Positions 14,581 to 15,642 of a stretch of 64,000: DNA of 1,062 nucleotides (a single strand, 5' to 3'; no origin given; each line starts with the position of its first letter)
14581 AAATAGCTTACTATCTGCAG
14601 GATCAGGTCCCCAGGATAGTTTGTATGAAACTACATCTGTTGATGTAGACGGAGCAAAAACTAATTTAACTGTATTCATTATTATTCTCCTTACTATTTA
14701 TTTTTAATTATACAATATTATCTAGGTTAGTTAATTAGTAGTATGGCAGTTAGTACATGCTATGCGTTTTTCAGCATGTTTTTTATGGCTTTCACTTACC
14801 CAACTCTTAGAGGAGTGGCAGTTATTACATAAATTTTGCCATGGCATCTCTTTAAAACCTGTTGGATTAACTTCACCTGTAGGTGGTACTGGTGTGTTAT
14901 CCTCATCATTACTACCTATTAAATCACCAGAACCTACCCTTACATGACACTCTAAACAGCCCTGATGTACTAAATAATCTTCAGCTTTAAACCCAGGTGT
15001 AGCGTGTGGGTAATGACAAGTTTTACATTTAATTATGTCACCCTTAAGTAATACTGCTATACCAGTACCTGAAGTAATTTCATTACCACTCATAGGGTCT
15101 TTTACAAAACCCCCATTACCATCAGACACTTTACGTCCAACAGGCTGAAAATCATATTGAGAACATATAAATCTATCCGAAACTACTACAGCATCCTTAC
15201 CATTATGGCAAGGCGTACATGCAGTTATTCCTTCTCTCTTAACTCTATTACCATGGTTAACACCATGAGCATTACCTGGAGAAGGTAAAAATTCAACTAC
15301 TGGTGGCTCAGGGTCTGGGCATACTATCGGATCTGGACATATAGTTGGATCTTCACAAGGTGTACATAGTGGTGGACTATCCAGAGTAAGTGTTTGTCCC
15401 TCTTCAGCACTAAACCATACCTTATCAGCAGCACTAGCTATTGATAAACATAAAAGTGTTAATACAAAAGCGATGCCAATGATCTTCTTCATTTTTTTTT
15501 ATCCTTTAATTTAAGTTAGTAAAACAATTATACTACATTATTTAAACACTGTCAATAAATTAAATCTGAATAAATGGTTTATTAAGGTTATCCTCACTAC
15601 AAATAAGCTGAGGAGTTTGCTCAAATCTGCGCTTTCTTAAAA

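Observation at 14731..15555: Phage-encoded secreted pentaheme cytochrome c with its own consensus promoter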

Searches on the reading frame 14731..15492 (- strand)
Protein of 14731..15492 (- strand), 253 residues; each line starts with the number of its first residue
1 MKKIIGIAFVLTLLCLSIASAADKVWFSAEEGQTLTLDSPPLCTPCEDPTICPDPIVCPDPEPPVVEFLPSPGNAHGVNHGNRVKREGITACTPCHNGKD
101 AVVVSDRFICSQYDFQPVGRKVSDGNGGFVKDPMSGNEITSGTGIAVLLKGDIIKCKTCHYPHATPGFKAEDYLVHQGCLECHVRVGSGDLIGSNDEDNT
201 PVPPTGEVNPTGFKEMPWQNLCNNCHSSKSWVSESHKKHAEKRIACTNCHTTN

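Call 5: search_protein_families(library=pfam, proteins=[window:14731-15492:-], max_evalue=0.1)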
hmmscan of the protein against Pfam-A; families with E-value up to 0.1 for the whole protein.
window:14731-15492:- (253 aa): 3 families
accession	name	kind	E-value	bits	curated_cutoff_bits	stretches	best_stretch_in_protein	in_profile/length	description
PF14522.11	Cytochrome_C7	-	3.5e-05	24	24.8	0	84-110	36-62/67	Cytochrome c7 and related cytochrome c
PF09699.15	Paired_CXXCH_1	-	0.00024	21.2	20.6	1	155-184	8-37/41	Doubled CXXCH motif (Paired_CXXCH_1)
PF14537.11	Cytochrom_c3_2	-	0.0014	19.5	25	0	154-251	7-79/79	Cytochrome c3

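Call 7: search_protein_families(library=phrogs, proteins=[window:14731-15492:-], max_evalue=0.01)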
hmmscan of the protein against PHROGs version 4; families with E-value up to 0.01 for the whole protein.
window:14731-15492:- (253 aa): 0 families

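Call 8: search_dna_similar(query=window:14731-15492:-, collection=phages, mode=protein, max_evalue=0.001)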
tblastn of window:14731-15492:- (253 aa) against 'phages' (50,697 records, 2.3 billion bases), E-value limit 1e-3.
No match.

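Call 10: find_homologous_proteins(query=window:14731-15492:-, max_evalue=0.001)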
Query window:14731-15492:- (253 aa): 4 proteins with E <= 0.001 among 296 candidates.
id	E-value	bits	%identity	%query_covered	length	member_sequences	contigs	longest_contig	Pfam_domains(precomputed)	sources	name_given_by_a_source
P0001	3.0e-176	602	100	100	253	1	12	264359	-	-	-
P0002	2.1e-85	304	64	83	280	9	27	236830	-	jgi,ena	-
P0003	1.4e-76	276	54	100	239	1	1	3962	PF09699.16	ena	-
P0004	1.9e-75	272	55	97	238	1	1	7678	PF14522.12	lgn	-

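Call 12: find_encoding_contigs(protein=P0002, flank=10000, max_places=6)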
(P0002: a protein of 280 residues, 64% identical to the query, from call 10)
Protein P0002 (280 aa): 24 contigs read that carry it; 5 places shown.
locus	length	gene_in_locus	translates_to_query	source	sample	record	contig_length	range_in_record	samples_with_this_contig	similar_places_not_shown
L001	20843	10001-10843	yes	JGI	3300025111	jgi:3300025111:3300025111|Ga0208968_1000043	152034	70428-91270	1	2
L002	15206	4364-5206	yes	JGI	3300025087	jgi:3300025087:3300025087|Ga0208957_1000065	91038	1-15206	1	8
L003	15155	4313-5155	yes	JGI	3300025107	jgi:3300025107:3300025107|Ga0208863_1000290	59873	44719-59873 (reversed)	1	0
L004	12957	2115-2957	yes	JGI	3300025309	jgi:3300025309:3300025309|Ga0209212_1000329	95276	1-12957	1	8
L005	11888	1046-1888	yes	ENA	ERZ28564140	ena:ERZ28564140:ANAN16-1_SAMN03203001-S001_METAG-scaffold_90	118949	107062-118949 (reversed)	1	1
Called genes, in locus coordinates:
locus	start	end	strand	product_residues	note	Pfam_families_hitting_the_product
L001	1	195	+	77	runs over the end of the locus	-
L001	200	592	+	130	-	-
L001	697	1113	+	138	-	-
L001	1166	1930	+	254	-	PF10127:RlaP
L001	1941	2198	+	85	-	-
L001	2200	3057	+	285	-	PF00383:dCMP_cyt_deam_1, PF14437:MafB19-deam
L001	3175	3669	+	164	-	-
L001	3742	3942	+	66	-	-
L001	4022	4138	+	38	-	-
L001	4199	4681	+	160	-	PF18894:PhageMetallopep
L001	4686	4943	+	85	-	-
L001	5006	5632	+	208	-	-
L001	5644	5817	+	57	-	-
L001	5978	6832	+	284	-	-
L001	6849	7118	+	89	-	-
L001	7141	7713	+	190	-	PF03167:UDG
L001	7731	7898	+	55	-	-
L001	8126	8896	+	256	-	PF04446:Thg1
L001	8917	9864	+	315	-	-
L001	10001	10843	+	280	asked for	-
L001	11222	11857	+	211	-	-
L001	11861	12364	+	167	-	PF12850:Metallophos_2 (weak)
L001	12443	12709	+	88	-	-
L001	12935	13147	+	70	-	-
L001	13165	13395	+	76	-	-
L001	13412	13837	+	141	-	-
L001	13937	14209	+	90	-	-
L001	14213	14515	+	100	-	-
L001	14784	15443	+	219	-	PF07460:NUMOD3 (faint)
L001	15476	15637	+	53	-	-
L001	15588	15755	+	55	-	-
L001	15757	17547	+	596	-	PF01841:Transglut_core (weak), PF06035:Peptidase_C93 (weak), PF14528:LAGLIDADG_3 (faint)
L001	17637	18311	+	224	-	-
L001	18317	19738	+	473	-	PF02384:N6_Mtase, PF07669:Eco57I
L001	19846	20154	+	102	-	-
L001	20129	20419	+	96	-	-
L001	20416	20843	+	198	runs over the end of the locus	PF22175:Ogg-HhH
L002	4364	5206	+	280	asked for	-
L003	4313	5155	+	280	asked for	-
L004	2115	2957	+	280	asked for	-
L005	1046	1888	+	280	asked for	-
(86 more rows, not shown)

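Call 13: find_encoding_contigs(protein=P0001, flank=6000, max_places=6)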
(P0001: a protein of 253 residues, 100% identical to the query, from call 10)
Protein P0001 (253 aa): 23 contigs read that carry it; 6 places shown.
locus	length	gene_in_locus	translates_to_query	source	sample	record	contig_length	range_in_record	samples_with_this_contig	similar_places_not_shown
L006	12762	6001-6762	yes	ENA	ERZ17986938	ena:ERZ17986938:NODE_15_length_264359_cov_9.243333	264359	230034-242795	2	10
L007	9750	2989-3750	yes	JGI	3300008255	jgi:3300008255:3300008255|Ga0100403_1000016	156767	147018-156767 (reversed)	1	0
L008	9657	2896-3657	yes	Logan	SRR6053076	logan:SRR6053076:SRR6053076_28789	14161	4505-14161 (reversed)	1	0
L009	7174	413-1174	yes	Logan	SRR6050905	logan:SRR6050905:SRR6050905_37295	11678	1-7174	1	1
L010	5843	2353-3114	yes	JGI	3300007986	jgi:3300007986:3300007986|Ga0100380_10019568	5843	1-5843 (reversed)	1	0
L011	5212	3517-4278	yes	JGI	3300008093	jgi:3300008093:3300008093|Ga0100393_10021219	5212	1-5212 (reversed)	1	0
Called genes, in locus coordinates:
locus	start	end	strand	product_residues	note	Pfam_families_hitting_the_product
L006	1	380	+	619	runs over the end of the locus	PF00012:HSP70, PF06723:MreB_Mbl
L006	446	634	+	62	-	-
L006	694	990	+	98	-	-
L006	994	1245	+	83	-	-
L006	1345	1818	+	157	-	PF18894:PhageMetallopep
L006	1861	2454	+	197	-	PF01564:Spermine_synth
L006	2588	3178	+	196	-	-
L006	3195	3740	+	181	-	-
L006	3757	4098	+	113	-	-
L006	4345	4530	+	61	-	-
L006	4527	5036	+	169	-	PF07087:DUF1353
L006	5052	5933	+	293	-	PF00656:Peptidase_C14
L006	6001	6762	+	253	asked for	-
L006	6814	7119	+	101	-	-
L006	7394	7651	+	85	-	-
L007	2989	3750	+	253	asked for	-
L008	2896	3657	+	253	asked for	-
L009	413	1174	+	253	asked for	-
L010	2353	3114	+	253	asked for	-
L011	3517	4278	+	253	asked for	-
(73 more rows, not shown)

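Call 16: find_encoding_contigs(protein=P0003, flank=8000)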
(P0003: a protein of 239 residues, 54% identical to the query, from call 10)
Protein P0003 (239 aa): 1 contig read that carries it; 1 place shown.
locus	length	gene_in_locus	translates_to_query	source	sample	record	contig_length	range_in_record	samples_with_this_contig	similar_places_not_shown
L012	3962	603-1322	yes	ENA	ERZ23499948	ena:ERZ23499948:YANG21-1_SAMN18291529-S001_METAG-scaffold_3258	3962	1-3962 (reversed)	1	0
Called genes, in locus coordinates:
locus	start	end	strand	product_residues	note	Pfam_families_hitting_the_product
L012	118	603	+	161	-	-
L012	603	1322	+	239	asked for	PF09699:Paired_CXXCH_1 (faint)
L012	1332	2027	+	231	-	-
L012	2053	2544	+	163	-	-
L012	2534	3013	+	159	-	-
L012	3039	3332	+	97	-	PF11195:Tad2-like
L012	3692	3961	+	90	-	?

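Call 17: find_encoding_contigs(protein=P0004, flank=8000)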
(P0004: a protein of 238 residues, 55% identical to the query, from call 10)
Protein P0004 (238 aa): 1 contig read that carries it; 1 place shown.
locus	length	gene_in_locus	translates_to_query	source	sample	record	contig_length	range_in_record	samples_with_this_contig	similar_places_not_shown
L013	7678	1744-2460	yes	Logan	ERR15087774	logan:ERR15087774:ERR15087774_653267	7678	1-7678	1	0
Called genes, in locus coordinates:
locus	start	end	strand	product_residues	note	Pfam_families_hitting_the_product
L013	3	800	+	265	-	?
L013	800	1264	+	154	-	-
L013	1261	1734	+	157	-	PF00041:fn3 (weak)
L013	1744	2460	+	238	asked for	PF14522:Cytochrome_C7 (faint)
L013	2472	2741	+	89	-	-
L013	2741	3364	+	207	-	-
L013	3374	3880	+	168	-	-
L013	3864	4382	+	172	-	-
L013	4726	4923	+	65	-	-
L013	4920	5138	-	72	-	-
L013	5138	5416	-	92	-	-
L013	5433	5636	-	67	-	-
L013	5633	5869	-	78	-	-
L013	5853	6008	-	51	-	-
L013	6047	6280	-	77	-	-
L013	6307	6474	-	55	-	PF13560:HTH_31 (weak), PF01381:HTH_3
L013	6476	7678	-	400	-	?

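Call 18: search_protein_representatives(protein=window:14731-15492:-)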
Query: 253 residues. Proteins with E-value up to 0.001 (for the whole library): 20; up to 1e-10: 13; up to 1e-30: 4. The best 20 are listed.
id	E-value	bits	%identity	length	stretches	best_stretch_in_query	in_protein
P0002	6.7e-86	304.4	67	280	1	40-252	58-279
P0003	4.5e-77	275.5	65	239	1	54-251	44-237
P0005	1.3e-43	165.7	55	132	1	122-251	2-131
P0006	1.2e-38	149.5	40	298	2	48-251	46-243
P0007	6.1e-24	101.2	44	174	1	46-191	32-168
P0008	9.3e-23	97.3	42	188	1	52-190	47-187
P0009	2.3e-22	96.1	38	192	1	11-191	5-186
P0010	3.8e-19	85.5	41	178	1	13-184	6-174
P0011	2.1e-17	79.8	39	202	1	30-189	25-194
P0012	2.4e-16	76.3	38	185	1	52-190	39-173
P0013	1.9e-14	70.1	36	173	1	50-190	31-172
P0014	2.7e-12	63.0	34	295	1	32-183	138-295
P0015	3.7e-12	62.6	34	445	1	53-183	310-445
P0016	2.9e-10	56.4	37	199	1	57-189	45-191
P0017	7.3e-10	55.0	36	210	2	119-192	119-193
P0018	1.8e-08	50.5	39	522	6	202-251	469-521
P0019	7.6e-07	45.2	36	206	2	122-191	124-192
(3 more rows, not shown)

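Call 22: list_cluster_members(proteins=[P0006, P0007, P0008, P0009, P0010, P0011, P0012, P0013, P0016, P0017])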
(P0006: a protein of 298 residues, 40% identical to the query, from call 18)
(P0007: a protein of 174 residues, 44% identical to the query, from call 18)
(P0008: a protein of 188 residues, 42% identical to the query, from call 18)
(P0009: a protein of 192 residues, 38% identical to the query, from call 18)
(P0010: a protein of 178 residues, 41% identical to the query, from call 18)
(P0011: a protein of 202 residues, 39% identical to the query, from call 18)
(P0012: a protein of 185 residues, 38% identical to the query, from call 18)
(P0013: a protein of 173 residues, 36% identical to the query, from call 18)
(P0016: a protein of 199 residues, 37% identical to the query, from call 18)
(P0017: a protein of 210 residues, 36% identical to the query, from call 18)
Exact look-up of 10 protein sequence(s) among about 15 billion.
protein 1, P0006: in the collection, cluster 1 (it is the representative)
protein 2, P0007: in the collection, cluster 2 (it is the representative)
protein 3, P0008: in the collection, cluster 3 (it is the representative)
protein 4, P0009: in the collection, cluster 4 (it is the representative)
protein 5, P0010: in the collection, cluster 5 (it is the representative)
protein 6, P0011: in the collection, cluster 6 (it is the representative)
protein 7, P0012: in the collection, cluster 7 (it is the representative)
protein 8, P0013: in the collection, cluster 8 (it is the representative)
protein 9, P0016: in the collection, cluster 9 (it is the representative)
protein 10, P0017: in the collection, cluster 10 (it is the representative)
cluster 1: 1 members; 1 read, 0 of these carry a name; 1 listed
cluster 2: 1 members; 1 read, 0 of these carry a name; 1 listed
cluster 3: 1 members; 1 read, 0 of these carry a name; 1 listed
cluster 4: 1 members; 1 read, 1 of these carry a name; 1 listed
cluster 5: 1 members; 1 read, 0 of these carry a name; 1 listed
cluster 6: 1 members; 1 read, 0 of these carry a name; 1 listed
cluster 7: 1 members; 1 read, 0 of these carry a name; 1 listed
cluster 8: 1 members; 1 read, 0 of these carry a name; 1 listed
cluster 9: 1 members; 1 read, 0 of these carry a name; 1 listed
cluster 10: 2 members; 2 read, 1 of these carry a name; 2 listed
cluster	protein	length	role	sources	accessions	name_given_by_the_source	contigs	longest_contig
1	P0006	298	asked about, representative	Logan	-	-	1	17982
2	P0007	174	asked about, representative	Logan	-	-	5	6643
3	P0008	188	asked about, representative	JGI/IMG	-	-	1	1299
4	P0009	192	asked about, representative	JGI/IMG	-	predicted CXXCH cytochrome family protein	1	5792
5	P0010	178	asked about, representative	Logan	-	-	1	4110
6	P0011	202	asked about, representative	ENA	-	-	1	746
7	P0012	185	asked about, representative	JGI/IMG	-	-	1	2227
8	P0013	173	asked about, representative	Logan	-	-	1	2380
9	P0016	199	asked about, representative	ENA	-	-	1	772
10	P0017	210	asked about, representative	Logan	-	-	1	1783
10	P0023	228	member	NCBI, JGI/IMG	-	hypothetical protein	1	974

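Call 23: find_encoding_contigs(protein=P0006, flank=10000, max_places=2)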
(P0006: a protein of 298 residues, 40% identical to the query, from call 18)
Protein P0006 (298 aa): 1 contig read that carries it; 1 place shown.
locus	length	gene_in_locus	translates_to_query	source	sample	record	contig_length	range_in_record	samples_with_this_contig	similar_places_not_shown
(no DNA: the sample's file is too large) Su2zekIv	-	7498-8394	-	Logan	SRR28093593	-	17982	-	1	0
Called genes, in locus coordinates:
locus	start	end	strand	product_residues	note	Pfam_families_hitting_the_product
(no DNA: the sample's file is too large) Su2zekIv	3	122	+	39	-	?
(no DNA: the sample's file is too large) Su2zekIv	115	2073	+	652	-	-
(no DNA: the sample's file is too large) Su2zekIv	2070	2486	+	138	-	-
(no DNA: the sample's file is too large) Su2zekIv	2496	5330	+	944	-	PF00622:SPRY (weak)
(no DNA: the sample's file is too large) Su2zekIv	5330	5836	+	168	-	-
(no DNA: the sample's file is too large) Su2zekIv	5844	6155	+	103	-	-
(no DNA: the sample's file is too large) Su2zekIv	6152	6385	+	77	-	-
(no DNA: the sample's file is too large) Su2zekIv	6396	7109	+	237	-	-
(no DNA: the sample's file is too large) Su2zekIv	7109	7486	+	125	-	-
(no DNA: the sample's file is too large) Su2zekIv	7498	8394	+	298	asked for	PF14522:Cytochrome_C7 (faint), PF09699:Paired_CXXCH_1 (faint)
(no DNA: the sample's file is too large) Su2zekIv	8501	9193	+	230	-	-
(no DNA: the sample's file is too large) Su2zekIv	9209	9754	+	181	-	-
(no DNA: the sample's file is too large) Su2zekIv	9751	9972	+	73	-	-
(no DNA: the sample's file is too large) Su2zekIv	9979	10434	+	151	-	-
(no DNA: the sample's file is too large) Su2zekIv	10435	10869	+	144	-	-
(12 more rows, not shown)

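Call 24: find_encoding_contigs(protein=P0007, flank=7000, max_places=3)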
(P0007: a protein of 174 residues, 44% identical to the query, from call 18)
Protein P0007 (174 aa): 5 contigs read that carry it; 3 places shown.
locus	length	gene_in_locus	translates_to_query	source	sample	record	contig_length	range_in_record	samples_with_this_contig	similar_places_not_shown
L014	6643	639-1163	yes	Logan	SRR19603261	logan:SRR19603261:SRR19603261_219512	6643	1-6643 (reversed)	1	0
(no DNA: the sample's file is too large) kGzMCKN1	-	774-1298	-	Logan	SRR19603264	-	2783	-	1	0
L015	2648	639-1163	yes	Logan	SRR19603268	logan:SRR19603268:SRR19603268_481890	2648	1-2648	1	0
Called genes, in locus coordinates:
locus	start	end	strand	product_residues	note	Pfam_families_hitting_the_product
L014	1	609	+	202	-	?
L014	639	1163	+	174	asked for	PF09699:Paired_CXXCH_1 (weak)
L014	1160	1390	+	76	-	-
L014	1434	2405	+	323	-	-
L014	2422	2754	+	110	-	PF13876:Phage_gp49_66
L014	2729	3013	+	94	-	-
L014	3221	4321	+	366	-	PF13252:Phage_capsid_3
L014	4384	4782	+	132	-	-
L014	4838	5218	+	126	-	-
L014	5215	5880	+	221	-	PF24175:SU10_adaptor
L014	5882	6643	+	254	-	?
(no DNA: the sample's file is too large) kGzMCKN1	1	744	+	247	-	?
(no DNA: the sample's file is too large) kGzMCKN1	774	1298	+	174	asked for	PF09699:Paired_CXXCH_1 (weak)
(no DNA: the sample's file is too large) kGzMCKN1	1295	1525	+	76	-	-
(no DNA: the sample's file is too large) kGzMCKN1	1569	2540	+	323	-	-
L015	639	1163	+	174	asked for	PF09699:Paired_CXXCH_1 (weak)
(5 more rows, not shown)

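Call 25: find_encoding_contigs(protein=P0009, flank=7000, max_places=2)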
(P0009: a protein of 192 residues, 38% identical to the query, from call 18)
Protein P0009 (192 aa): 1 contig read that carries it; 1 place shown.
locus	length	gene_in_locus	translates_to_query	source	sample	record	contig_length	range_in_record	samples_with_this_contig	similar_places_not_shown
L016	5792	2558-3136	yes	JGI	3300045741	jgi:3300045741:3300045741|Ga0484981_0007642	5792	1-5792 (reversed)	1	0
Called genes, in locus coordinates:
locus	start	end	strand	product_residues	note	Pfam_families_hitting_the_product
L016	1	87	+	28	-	?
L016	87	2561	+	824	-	-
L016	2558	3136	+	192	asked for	PF09699:Paired_CXXCH_1 (faint)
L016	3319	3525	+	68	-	-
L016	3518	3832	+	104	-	-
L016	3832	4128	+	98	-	-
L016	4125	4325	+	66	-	-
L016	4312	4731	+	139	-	PF00166:Cpn10 (weak)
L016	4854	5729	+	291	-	-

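Call 28: search_solved_structures(query=A1, max_evalue=1)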
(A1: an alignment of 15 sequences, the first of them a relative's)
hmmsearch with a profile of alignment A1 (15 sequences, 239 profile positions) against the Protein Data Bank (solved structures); distinct sequences matched with E-value up to 1: 18.
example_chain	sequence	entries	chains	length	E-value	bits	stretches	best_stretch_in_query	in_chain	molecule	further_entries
6r2q_A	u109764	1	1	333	2e-06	30.9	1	144-177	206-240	Cystathionine beta-synthase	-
3ubr_A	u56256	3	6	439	0.001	22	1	143-219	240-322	Cytochrome c-552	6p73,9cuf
2j7a_C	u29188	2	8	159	0.011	18.6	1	145-185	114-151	CYTOCHROME C QUINOL DEHYDROGENASE NRFH | NAPC/NIRT CYTOCHROME C FAMILY PROTEIN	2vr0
6qvm_A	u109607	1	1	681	0.025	17.5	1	145-182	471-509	Multiheme cytochrome cf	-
1sp3_A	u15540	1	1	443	0.025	17.5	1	162-237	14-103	cytochrome c, putative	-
1fs7_A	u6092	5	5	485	0.027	17.4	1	143-191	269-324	CYTOCHROME C NITRITE REDUCTASE | Cytochrome c-552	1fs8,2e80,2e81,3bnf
1fs9_A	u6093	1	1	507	0.029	17.3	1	143-191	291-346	CYTOCHROME C NITRITE REDUCTASE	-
3bng_A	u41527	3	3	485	0.029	17.3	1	143-191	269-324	Cytochrome c-552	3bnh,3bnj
3sxq_A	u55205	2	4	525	0.089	15.7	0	144-168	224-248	Eight-heme nitrite reductase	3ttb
8bcx_A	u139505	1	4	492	0.09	15.7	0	145-177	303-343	Nitrite reductase (cytochrome; ammonia-forming)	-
6qkn_A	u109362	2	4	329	0.18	14.7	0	139-169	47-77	Cytochrome-c peroxidase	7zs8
6fu3_A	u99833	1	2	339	0.19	14.6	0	139-169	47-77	Protein CcpR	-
7pzy_e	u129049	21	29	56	0.34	13.8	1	64-94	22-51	Ribosomal 40S subunit protein S29A | 40S ribosomal protein S29A | Small ribosomal subunit protein uS14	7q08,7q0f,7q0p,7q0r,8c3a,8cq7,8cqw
1weo_A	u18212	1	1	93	0.47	13.3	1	131-186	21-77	cellulose synthase, catalytic subunit (IRX3)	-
8vhz_A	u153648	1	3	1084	0.48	13.3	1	131-222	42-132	Cellulose synthase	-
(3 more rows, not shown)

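Call 30: search_protein_families(library=phrogs, proteins=[L014:1-609:+, L014:1434-2405:+, L016:87-2561:+, L012:118-603:+, L012:1332-2027:+, L001:8917-9864:+, L001:11222-11857:+, L013:3-800:+, L013:1261-1734:+, L013:2741-3364:+], max_evalue=0.01)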
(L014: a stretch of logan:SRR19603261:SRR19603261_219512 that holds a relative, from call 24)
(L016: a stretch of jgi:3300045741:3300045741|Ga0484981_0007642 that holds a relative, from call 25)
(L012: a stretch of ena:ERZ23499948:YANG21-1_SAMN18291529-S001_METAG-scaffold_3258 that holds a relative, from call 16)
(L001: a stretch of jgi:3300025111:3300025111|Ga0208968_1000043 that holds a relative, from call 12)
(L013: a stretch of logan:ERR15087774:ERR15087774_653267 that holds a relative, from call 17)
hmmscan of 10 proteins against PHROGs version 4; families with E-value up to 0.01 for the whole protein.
L014:1-609:+ (202 aa): 1 family
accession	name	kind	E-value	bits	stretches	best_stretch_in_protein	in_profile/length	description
phrog_156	-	head and packaging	3.7e-07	29.9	1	3-138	497-663/681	portal protein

L014:1434-2405:+ (323 aa): 1 family
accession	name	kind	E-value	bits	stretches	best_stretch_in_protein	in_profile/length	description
phrog_8865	-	head and packaging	0.00014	22.7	1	9-200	7-181/297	head scaffolding protein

L016:87-2561:+ (824 aa): 1 family
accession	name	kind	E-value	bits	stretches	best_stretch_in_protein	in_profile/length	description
phrog_1216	-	head and packaging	1.7e-28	100.6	1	113-642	151-648/714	portal protein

L012:118-603:+ (161 aa): 0 families

L012:1332-2027:+ (231 aa): 0 families

L001:8917-9864:+ (315 aa): 1 family
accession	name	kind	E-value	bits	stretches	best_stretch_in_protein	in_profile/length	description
phrog_27142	-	other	4.5e-12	47.4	1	41-308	39-299/300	Fe-S-cluster redox domain-containing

L001:11222-11857:+ (211 aa): 1 family
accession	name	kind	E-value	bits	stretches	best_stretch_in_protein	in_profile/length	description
phrog_12793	-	unknown function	4.1e-15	57.3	1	86-208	65-184/187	-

L013:3-800:+ (265 aa): 4 families
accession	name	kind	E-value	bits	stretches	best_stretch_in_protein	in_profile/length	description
phrog_16641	-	tail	1.9e-07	30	1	109-147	161-199/1296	tail fiber protein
phrog_38418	-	unknown function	2.1e-06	27.9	1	108-155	46-93/472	-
phrog_26758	-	tail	3.1e-06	26.1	1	109-152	190-232/1308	tail fiber protein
phrog_10512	-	head and packaging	0.0022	18.3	1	67-124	289-354/444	virion structural protein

L013:1261-1734:+ (157 aa): 1 family
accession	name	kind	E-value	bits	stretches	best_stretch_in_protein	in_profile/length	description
phrog_6977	-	tail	0.0012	19.4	1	41-112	172-239/284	minor tail protein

L013:2741-3364:+ (207 aa): 0 families

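Call 31: search_protein_families(library=pfam, proteins=[L014:1-609:+, L014:1434-2405:+, L016:87-2561:+, L012:118-603:+, L012:1332-2027:+, L001:8917-9864:+, L001:11222-11857:+, L013:3-800:+, L013:1261-1734:+, L013:2741-3364:+], max_evalue=0.01)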
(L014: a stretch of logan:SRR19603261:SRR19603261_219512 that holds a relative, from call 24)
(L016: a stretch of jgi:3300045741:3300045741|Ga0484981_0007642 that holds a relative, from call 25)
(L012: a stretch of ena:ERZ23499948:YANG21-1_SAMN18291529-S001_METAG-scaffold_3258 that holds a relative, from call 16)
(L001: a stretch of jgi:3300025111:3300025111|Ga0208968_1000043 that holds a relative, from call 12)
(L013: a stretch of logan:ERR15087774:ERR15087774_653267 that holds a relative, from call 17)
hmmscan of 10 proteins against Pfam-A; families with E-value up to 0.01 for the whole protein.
L014:1-609:+ (202 aa): 1 family
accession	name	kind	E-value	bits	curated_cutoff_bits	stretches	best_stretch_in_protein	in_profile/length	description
PF16510.12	P22_portal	-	2.1e-06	27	26.1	1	2-83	479-568/594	Phage P22-like portal protein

L014:1434-2405:+ (323 aa): 1 family
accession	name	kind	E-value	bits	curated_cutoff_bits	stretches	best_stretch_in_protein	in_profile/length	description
PF06810.17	Phage_scaffold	-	5.1e-05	23.7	35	1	68-200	16-146/170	Phage capsid assembly scaffolding protein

L016:87-2561:+ (824 aa): 1 family
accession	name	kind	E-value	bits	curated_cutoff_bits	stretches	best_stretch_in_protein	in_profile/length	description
PF03153.18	TFIIA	-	0.0063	17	36.2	1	614-760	81-226/415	Transcription factor IIA, alpha/beta subunit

L012:118-603:+ (161 aa): 0 families

L012:1332-2027:+ (231 aa): 0 families

L001:8917-9864:+ (315 aa): 1 family
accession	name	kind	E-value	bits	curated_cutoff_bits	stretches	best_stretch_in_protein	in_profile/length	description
PF04055.27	Radical_SAM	-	0.00065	20.4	29.5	1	48-87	1-42/166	Radical SAM superfamily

L001:11222-11857:+ (211 aa): 0 families

L013:3-800:+ (265 aa): 0 families

L013:1261-1734:+ (157 aa): 2 families
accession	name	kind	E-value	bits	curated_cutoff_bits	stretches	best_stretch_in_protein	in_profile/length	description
PF00041.27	fn3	-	4.2e-07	30.5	25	1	30-110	8-80/84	Fibronectin type III domain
PF16656.11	Pur_ac_phosph_N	-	0.00024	22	30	1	34-111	11-89/93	Purple acid Phosphatase, N-terminal domain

L013:2741-3364:+ (207 aa): 0 families

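Call 33: predict_structure(alignment_id=A1)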
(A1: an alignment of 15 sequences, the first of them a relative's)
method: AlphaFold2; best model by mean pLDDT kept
length: 253 residues; sequences in the alignment: 15
mean_pLDDT: 67.7   pTM: 0.42
mean pLDDT of the five models: 67.7, 58.1, 55.4, 54.2, 53.4
residues with pLDDT >= 90: 6; 70-90: 130; 50-70: 67; < 50: 50
segments of 3 or more residues with pLDDT < 50: 66-73, 195-226, 246-253
pLDDT, mean of each block of 10 residues (from residue 1): 77 77 76 81 84 77 51 53 69 65 78 80 89 85 85 74 69 70 76 52 36 39 48 62 52 32
secondary structure, 60 per line:
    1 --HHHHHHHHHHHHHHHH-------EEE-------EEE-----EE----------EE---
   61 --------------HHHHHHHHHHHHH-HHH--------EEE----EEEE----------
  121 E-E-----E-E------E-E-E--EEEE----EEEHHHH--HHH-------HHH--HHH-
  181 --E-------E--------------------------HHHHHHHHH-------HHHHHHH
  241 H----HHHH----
elements in order: H3-18 E26-28 E36-38 H75-87 E100-102 E107-110 E145-148 E153-155 H156-159 H218-226 H234-241 H246-249
